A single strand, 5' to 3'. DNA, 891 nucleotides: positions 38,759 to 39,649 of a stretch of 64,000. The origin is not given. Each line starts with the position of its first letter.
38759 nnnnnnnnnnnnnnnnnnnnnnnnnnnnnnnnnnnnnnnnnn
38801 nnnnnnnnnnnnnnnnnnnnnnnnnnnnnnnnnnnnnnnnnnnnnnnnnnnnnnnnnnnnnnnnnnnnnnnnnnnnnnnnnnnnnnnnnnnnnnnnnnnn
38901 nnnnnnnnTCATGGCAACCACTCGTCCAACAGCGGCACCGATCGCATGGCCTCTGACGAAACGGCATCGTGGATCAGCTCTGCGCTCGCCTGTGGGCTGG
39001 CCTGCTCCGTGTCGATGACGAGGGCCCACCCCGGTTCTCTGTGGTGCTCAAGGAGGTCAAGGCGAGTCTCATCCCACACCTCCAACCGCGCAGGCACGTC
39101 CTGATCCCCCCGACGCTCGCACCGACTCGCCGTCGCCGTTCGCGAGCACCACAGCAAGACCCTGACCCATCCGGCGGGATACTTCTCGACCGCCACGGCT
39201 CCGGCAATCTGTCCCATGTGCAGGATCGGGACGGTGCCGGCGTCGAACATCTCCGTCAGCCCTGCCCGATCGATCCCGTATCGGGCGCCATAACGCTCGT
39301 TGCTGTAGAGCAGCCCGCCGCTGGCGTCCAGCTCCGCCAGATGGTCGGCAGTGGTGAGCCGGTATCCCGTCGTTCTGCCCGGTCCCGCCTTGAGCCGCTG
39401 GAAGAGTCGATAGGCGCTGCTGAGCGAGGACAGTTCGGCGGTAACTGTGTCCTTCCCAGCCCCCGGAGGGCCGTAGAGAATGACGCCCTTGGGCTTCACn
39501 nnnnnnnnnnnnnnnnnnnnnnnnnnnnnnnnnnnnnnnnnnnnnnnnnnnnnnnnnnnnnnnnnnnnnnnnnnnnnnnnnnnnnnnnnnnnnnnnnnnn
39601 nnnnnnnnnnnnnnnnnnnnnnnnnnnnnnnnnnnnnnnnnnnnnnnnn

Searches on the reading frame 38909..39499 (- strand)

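Call 47: search_protein_families(library=pfam, proteins=[window:38909-39499:-], max_evalue=0.001)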
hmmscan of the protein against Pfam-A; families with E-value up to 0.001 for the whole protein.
window:38909-39499:- (196 aa): 1 family
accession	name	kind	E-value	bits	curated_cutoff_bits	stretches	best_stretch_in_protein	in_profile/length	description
PF13238.12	AAA_18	-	0.00052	20.9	29.4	0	6-134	1-115/128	AAA domain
